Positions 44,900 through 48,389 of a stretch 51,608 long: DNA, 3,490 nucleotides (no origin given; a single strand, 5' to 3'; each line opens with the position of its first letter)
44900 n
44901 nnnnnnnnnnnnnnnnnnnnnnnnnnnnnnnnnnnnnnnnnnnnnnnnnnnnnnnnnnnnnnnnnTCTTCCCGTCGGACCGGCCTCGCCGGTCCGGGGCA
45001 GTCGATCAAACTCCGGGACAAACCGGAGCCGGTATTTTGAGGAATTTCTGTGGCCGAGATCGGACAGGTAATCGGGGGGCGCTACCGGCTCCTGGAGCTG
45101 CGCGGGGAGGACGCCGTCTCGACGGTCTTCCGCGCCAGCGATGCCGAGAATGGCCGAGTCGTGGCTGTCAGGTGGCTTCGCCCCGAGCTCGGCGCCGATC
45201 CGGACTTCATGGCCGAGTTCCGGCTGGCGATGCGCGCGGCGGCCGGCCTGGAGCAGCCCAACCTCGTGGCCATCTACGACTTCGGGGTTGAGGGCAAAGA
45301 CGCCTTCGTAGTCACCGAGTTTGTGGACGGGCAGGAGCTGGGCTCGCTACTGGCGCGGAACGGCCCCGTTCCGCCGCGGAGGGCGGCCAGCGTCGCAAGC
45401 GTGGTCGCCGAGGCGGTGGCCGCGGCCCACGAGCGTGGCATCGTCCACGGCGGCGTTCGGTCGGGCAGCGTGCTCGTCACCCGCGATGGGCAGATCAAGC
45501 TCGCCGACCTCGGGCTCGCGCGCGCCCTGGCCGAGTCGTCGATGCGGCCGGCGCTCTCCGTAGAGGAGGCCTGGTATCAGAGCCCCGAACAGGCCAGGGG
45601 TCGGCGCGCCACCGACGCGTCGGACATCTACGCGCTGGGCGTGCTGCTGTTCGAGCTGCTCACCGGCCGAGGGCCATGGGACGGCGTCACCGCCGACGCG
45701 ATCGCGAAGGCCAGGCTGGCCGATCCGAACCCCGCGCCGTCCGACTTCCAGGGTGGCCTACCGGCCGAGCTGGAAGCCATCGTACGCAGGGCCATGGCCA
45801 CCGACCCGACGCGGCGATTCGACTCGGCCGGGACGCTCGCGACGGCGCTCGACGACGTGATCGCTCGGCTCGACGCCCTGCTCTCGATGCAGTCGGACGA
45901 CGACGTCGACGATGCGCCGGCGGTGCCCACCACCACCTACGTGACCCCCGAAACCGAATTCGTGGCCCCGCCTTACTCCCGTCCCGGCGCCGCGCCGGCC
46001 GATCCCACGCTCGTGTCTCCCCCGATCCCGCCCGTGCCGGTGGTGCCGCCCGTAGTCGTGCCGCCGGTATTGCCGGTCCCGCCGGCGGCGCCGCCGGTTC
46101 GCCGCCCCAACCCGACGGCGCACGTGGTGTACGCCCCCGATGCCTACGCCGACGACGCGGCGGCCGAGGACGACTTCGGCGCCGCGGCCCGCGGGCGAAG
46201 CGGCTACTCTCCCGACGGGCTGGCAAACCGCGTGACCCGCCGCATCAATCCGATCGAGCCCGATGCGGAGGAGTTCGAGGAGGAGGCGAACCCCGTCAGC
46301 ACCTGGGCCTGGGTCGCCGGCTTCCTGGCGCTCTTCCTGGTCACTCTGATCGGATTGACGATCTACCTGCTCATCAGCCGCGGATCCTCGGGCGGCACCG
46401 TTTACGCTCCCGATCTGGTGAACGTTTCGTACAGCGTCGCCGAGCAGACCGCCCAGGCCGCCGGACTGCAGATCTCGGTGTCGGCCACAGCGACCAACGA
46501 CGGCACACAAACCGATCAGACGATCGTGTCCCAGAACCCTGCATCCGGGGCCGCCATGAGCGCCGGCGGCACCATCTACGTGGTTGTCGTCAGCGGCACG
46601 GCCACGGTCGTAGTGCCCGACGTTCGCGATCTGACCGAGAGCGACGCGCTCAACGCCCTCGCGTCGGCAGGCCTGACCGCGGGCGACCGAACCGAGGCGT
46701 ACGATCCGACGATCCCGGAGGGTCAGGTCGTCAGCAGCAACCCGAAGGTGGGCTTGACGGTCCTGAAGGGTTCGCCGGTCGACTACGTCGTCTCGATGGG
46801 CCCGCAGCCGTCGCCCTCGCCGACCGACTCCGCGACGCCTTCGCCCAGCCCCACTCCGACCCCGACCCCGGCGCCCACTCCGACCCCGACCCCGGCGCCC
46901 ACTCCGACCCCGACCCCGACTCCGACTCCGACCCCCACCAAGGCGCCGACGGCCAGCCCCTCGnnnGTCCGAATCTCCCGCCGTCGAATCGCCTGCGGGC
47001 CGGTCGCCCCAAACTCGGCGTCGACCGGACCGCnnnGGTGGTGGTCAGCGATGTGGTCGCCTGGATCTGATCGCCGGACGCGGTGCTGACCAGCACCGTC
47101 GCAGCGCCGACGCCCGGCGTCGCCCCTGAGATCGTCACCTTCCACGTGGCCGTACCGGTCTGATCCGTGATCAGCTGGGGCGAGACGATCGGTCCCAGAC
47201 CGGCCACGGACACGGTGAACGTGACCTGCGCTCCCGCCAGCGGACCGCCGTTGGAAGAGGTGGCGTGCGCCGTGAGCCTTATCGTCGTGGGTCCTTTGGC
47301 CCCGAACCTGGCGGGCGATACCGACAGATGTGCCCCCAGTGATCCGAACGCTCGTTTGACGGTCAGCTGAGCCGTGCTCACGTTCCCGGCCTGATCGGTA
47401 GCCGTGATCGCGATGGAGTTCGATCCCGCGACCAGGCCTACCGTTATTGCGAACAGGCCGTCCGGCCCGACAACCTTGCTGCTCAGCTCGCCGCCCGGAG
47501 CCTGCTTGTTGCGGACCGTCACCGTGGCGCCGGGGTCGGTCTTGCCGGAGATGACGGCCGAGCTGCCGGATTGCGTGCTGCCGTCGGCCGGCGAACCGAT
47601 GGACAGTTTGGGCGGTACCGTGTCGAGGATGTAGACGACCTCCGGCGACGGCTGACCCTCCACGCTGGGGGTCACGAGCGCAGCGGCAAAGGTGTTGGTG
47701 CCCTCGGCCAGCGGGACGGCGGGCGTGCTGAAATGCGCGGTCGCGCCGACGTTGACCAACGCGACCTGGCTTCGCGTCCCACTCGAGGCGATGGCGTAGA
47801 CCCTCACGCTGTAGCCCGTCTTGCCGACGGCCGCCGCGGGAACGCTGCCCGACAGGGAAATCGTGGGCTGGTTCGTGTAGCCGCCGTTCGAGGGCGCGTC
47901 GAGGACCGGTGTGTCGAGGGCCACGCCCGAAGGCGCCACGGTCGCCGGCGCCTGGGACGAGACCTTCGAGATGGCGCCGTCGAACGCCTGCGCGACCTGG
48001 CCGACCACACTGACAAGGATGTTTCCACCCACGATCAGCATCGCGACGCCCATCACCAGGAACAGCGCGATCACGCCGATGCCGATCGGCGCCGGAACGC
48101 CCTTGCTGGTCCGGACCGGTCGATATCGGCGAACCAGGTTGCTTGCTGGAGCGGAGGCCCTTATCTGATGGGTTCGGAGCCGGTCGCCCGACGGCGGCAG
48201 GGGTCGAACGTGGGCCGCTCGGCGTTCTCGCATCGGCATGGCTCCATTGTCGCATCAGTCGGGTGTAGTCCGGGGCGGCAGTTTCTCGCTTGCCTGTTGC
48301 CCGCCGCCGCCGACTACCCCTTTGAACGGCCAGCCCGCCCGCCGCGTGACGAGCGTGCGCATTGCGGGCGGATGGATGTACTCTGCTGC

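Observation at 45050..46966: PASTA-domain receptor with a catalytically dead kinase domain (pseudokinase)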

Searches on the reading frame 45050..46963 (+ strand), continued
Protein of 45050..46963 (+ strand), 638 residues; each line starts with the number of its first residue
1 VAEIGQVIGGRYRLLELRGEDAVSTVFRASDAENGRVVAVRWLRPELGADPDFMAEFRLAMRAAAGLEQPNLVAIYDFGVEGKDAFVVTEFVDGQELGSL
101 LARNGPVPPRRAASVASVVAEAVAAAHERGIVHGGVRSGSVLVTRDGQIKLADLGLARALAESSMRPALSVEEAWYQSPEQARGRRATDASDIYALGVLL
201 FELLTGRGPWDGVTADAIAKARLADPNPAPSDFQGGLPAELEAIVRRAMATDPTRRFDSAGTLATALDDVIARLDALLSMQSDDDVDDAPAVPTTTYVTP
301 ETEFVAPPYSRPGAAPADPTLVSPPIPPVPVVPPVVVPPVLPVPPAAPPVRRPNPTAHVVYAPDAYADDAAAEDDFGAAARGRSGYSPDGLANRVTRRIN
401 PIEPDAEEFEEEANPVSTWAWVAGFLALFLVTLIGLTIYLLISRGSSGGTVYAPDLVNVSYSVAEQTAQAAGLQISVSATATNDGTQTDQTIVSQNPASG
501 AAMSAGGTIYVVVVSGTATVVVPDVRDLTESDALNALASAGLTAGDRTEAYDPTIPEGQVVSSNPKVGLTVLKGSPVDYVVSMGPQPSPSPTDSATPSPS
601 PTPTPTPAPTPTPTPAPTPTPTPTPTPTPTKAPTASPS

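Call 45: find_encoding_contigs(protein=P0020, flank=10000, max_places=2)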
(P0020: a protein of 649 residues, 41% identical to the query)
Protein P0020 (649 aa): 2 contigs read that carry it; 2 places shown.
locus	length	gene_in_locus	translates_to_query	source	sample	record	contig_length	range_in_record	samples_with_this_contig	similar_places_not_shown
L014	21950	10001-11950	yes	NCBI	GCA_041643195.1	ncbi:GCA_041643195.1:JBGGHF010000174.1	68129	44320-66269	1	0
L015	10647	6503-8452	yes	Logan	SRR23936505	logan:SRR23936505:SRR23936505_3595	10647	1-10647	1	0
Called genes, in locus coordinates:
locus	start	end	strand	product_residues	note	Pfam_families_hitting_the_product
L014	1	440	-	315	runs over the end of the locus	PF01557:FAA_hydrolase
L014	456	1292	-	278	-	PF11303:DUF3105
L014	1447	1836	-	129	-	-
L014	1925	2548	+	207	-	-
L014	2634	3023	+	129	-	-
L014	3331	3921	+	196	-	PF19502:DUF6036 (weak)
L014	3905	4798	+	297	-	PF12802:MarR_2 (weak)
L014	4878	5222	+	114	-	-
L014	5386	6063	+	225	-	PF12728:HTH_17, PF13411:MerR_1 (faint), PF00376:MerR (weak)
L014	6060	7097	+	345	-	-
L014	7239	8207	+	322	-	PF00892:EamA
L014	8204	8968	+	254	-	PF12146:Hydrolase_4, PF00561:Abhydrolase_1, PF12697:Abhydrolase_6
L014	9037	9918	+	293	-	PF00483:NTP_transferase, PF12804:NTP_transf_3 (weak)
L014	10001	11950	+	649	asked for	PF00069:Pkinase, PF01636:APH (faint), PF07714:PK_Tyr_Ser-Thr, PF03109:ABC1 (weak), PF03793:PASTA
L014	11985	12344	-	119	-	-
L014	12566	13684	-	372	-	PF09136:Glucodextran_B, PF17936:Big_6 (weak), PF02369:Big_1 (weak)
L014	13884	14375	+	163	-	-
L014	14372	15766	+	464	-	PF08245:Mur_ligase_M (faint), PF02875:Mur_ligase_C, PF27239:FOL3_C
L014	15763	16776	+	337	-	PF00809:Pterin_bind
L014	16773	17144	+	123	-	PF02152:FolB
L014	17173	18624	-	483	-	PF00089:Trypsin, PF13365:Trypsin_2, PF13180:PDZ_2, PF00595:PDZ (weak), PF17820:PDZ_6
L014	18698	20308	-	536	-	PF00672:HAMP, PF00512:HisKA, PF02518:HATPase_c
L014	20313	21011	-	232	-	PF00072:Response_reg, PF23198:PDE8A_N (faint), PF00486:Trans_reg_C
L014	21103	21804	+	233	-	PF01386:Ribosomal_L25p, PF14693:Ribosomal_TL5_C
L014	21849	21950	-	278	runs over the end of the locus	PF13489:Methyltransf_23, PF01209:Ubie_methyltran, PF13847:Methyltransf_31, PF08241:Methyltransf_11, PF08242:Methyltransf_12, PF13649:Methyltransf_25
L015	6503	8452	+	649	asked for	PF00069:Pkinase, PF01636:APH (faint), PF07714:PK_Tyr_Ser-Thr, PF03109:ABC1 (weak), PF03793:PASTA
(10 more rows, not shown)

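Call 59: list_cluster_members(proteins=[P0001, P0002, P0003, P0007, P0015, P0009, P0017, P0018, P0032, P0020])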
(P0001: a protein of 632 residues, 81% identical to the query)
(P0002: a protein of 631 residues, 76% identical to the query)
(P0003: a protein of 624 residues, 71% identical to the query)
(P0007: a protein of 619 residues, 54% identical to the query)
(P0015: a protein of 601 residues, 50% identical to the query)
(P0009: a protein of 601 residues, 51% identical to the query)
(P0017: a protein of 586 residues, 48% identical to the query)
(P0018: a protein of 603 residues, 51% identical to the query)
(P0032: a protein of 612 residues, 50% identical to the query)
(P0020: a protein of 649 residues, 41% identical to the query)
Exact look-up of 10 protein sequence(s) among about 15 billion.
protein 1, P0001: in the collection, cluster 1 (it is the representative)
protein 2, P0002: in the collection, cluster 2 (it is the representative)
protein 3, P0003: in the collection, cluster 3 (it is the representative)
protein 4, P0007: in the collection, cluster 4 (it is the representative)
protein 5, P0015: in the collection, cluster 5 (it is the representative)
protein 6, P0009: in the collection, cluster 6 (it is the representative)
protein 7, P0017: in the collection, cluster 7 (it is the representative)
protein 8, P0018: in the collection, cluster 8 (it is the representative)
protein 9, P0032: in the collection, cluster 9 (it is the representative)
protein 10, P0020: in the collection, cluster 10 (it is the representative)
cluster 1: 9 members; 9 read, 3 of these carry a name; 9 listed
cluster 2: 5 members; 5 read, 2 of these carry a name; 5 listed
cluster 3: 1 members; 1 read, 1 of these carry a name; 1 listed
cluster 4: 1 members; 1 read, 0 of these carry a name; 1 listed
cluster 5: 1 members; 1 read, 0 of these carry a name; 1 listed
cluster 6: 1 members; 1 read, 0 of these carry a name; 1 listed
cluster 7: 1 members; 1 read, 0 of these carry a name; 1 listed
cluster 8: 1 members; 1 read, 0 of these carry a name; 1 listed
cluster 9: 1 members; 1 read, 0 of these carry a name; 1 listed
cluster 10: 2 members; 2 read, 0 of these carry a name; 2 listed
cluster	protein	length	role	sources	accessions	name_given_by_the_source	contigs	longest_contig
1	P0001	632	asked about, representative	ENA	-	-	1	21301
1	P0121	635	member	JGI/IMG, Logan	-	Serine/threonine protein kinase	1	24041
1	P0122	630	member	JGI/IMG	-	Serine/threonine protein kinase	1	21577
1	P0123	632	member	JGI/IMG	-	serine/threonine protein kinase/beta-lactam-binding protein with PASTA domain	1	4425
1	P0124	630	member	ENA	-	-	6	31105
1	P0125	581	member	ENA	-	-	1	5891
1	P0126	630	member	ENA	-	-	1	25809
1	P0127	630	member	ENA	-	-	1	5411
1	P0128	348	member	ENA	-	-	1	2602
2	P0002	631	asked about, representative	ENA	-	-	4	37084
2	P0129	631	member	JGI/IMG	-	serine/threonine-protein kinase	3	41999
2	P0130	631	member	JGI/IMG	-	serine/threonine-protein kinase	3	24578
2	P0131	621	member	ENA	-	-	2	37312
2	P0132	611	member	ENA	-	-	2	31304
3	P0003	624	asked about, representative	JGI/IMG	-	serine/threonine protein kinase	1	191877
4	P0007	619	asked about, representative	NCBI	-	-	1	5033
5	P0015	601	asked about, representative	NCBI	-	-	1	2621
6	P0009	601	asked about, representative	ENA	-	-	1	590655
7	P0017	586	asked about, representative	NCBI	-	-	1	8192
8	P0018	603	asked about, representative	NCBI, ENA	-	-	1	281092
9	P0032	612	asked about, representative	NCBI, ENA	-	-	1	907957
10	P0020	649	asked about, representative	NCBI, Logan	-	-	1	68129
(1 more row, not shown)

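Call 65: search_protein_representatives(alignment_id=A1)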
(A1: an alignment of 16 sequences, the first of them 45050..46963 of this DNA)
Query: 16 sequences, 617 profile positions. Proteins with E-value up to 0.001 (for the whole library): 1172930; up to 1e-10: 818788; up to 1e-30: 300929. The best 150 are listed.
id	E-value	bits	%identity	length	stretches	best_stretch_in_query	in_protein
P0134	0.0e+00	1374.2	-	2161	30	444-585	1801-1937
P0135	0.0e+00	1155.7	-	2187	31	486-580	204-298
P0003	0.0e+00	1059.6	-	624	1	1-616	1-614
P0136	2.3e-264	895.2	-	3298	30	512-578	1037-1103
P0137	4.8e-256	867.7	-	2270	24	500-584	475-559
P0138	2.6e-251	852.1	-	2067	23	509-588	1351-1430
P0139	2.8e-242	822.3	-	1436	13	437-592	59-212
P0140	1.1e-233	793.8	-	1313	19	504-580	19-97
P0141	5.0e-222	755.4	-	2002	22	446-577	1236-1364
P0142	6.5e-205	698.8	-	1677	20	445-580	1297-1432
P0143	1.2e-192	658.4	-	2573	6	10-269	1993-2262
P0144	1.3e-192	658.2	-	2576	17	446-580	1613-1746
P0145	1.2e-189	648.4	-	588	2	1-283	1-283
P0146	2.2e-189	647.6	-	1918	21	437-579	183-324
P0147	6.9e-185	632.7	-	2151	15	482-584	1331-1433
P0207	3.8e-110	385.8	-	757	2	10-285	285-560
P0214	1.7e-108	380.4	-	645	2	6-275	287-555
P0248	6.7e-102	358.6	-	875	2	7-273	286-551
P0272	5.9e-99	348.9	-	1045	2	5-272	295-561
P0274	9.1e-99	348.3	-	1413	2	10-319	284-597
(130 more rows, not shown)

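Call 68: search_protein_families(library=pfam, proteins=[P0018, P0032, P0020, P0034, P0016, P0017, P0145, P0009, P0005, P0207], max_evalue=0.01)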
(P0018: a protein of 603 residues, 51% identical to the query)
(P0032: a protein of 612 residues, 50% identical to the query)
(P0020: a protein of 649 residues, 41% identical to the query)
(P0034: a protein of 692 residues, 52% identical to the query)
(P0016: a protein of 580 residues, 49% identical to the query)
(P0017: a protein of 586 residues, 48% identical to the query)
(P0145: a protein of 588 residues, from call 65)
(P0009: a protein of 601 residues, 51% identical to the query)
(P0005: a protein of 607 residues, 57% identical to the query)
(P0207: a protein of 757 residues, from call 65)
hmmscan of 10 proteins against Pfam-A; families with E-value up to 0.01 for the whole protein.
P0018 (603 aa): 6 families
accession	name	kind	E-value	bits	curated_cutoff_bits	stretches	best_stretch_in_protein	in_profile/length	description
PF00069.31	Pkinase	-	1.3e-47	162.9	31.7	1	12-220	1-206/263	Protein kinase domain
PF07714.23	PK_Tyr_Ser-Thr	-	7.1e-34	117.7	23.1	1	14-219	3-213/258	Protein tyrosine and serine/threonine kinase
PF03793.24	PASTA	-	2e-30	105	23.2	3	368-428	1-62/64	PASTA domain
PF01636.29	APH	-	8.4e-09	36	23.2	1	24-128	11-109/239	Phosphotransferase enzyme family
PF03109.22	ABC1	-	8.9e-09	35.3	22.9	1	85-160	143-217/244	ABC1 atypical kinase-like domain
PF05887.16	Trypan_PARP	-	0.0024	18.3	100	1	489-545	56-114/134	Procyclic acidic repetitive protein (PARP)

P0032 (612 aa): 7 families
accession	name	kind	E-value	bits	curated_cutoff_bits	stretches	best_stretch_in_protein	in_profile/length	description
PF00069.31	Pkinase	-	6.4e-49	167.1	31.7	1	12-265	1-259/263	Protein kinase domain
PF07714.23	PK_Tyr_Ser-Thr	-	1.5e-34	119.9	23.1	1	14-220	3-214/258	Protein tyrosine and serine/threonine kinase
PF03793.24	PASTA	-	2.8e-26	91.7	23.2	3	374-434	1-62/64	PASTA domain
PF03109.22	ABC1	-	3.3e-09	36.7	22.9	1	86-160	144-217/244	ABC1 atypical kinase-like domain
PF01636.29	APH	-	1.3e-06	28.8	23.2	0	127-155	166-195/239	Phosphotransferase enzyme family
PF06293.20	Kdo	-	0.0022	17.9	21.3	1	87-154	94-166/207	Lipopolysaccharide kinase (Kdo/WaaP) family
PF01163.29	RIO1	-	0.0038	17.3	22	1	86-155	82-149/187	RIO domain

P0020 (649 aa): 7 families
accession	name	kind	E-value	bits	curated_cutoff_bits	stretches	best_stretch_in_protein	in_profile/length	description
PF00069.31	Pkinase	-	1.4e-49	169.3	31.7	1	12-265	1-259/263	Protein kinase domain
PF03793.24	PASTA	-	1.5e-34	118.2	23.2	3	412-471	1-62/64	PASTA domain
PF07714.23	PK_Tyr_Ser-Thr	-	2.1e-34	119.4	23.1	1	14-258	3-249/258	Protein tyrosine and serine/threonine kinase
PF03109.22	ABC1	-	8.9e-08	32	22.9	1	85-163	143-220/244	ABC1 atypical kinase-like domain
PF01636.29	APH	-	9.1e-07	29.3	23.2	1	26-128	13-109/239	Phosphotransferase enzyme family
PF14531.12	Kinase-like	-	0.00013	21.8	25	1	112-207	147-247/289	Kinase-like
PF06293.20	Kdo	-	0.003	17.5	21.3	1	86-155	93-167/207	Lipopolysaccharide kinase (Kdo/WaaP) family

P0034 (692 aa): 7 families
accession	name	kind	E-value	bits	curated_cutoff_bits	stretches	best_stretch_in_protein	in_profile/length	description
PF00069.31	Pkinase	-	1.9e-50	172.2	31.7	1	17-267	1-256/263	Protein kinase domain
PF07714.23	PK_Tyr_Ser-Thr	-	4.5e-37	128.2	23.1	1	19-263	3-249/258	Protein tyrosine and serine/threonine kinase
PF03793.24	PASTA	-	3.6e-14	52.9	23.2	1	430-491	1-63/64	PASTA domain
PF03109.22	ABC1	-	8.5e-08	32.1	22.9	1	90-168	143-220/244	ABC1 atypical kinase-like domain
PF01636.29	APH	-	2.1e-06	28.1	23.2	1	35-133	17-109/239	Phosphotransferase enzyme family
PF14531.12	Kinase-like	-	0.00049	19.9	25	1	108-223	138-258/289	Kinase-like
PF06293.20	Kdo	-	0.0026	17.7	21.3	1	88-160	90-167/207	Lipopolysaccharide kinase (Kdo/WaaP) family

P0016 (580 aa): 7 families
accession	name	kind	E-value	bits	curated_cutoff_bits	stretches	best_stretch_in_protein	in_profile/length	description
PF00069.31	Pkinase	-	9.3e-35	120.7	31.7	1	12-224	1-203/263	Protein kinase domain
PF07714.23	PK_Tyr_Ser-Thr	-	4.3e-26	92.2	23.1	1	14-231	3-218/258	Protein tyrosine and serine/threonine kinase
PF03793.24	PASTA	-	1.5e-25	89.4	23.2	2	471-529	1-59/64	PASTA domain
PF03109.22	ABC1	-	9.8e-09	35.1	22.9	1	85-160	143-217/244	ABC1 atypical kinase-like domain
PF01636.29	APH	-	1.6e-07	31.8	23.2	1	20-129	7-113/239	Phosphotransferase enzyme family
PF06293.20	Kdo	-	0.00017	21.5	21.3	1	86-164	93-176/207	Lipopolysaccharide kinase (Kdo/WaaP) family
PF05887.16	Trypan_PARP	-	0.00031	21.2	100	0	535-574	66-107/134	Procyclic acidic repetitive protein (PARP)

P0017 (586 aa): 4 families
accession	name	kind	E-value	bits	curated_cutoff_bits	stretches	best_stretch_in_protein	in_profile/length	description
PF00069.31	Pkinase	-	5e-27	95.4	31.7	1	12-219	1-204/263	Protein kinase domain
PF07714.23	PK_Tyr_Ser-Thr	-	6.6e-22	78.5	23.1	1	15-229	4-222/258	Protein tyrosine and serine/threonine kinase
PF03793.24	PASTA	-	5e-21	74.9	23.2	2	467-530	1-64/64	PASTA domain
PF03109.22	ABC1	-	0.00045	19.9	22.9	1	39-160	96-217/244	ABC1 atypical kinase-like domain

P0145 (588 aa): 7 families
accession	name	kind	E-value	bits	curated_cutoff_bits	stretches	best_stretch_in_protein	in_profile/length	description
PF00069.31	Pkinase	-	9.4e-42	143.7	31.7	1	12-218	1-205/263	Protein kinase domain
PF07714.23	PK_Tyr_Ser-Thr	-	5.9e-29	101.6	23.1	1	14-230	3-226/258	Protein tyrosine and serine/threonine kinase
PF03793.24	PASTA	-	2.2e-27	95.2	23.2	2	464-527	1-64/64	PASTA domain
PF01636.29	APH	-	5.4e-06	26.8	23.2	0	16-124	3-105/239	Phosphotransferase enzyme family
PF03109.22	ABC1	-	7.6e-06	25.7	22.9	1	47-159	110-216/244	ABC1 atypical kinase-like domain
PF14531.12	Kinase-like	-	5.1e-05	23.1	25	1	97-183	132-214/289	Kinase-like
PF01163.29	RIO1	-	0.0059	16.7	22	0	87-155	83-149/187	RIO domain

P0009 (601 aa): 3 families
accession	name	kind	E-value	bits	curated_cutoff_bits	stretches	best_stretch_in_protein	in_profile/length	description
PF00069.31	Pkinase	-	3.2e-31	109.1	31.7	1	12-263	1-258/263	Protein kinase domain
PF07714.23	PK_Tyr_Ser-Thr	-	1.4e-26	93.8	23.1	1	13-261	2-253/258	Protein tyrosine and serine/threonine kinase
PF03793.24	PASTA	-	9.1e-26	90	23.2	2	505-567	2-64/64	PASTA domain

P0005 (607 aa): 4 families
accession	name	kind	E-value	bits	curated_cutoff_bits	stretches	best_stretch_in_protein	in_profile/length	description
PF00069.31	Pkinase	-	7.1e-35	121.1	31.7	1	18-256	7-251/263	Protein kinase domain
PF07714.23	PK_Tyr_Ser-Thr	-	4.1e-28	98.8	23.1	1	24-256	13-248/258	Protein tyrosine and serine/threonine kinase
PF03793.24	PASTA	-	1.6e-21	76.4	23.2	2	436-497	1-62/64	PASTA domain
PF03109.22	ABC1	-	0.00063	19.4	22.9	0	22-48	42-67/244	ABC1 atypical kinase-like domain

P0207 (757 aa): 9 families
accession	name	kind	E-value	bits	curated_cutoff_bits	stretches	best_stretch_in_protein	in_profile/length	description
PF00069.31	Pkinase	-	3.7e-91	305.6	31.7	2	287-533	1-253/263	Protein kinase domain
PF07714.23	PK_Tyr_Ser-Thr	-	2.1e-68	230.9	23.1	2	289-533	3-250/258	Protein tyrosine and serine/threonine kinase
PF03109.22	ABC1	-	1.6e-11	44.2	22.9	2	52-158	117-217/244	ABC1 atypical kinase-like domain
PF01636.29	APH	-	8.1e-10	39.3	23.2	0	395-432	158-199/239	Phosphotransferase enzyme family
PF01163.29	RIO1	-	6.1e-07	29.7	22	0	124-171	121-165/187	RIO domain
PF14531.12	Kinase-like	-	2.8e-06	27.2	25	0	386-492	148-258/289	Kinase-like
PF06293.20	Kdo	-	0.0012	18.8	21.3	0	380-419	115-154/207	Lipopolysaccharide kinase (Kdo/WaaP) family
PF19974.5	TCAD9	-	0.0013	18.4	40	0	124-152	294-321/429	Ternary complex associated domain 9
PF12330.14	Haspin_kinase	-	0.0034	16.9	25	0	106-156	203-254/364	Haspin like kinase domain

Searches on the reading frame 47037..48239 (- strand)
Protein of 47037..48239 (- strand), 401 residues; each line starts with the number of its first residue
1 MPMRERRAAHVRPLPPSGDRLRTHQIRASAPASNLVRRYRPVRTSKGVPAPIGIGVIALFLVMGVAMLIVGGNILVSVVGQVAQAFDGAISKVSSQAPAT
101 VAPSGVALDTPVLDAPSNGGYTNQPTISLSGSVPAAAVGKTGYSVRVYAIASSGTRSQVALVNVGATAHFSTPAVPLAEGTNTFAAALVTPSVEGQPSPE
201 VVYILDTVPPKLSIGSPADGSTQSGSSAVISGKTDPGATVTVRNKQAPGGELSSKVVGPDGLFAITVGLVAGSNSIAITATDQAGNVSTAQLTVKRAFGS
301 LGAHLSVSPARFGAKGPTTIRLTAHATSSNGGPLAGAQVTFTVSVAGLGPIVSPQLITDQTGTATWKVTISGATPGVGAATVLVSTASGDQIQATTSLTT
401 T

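Call 42: search_protein_families(library=pfam, proteins=[window:47037-48239:-], max_evalue=0.001)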
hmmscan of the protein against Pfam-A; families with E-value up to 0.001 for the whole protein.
window:47037-48239:- (401 aa): 4 families
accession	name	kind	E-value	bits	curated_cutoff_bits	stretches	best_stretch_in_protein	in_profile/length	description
PF09136.16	Glucodextran_B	-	3.2e-12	46.6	27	1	210-297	1-82/83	Glucodextranase, domain B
PF17936.7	Big_6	-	2.7e-09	37.6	27.6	1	225-291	12-77/83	Bacterial Ig domain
PF02369.22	Big_1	-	2.3e-07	31.3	34.9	1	305-395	4-87/93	Bacterial Ig-like domain (group 1)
PF19077.6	Big_13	-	0.00028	21.8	27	1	228-294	29-98/102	Bacterial Ig-like domain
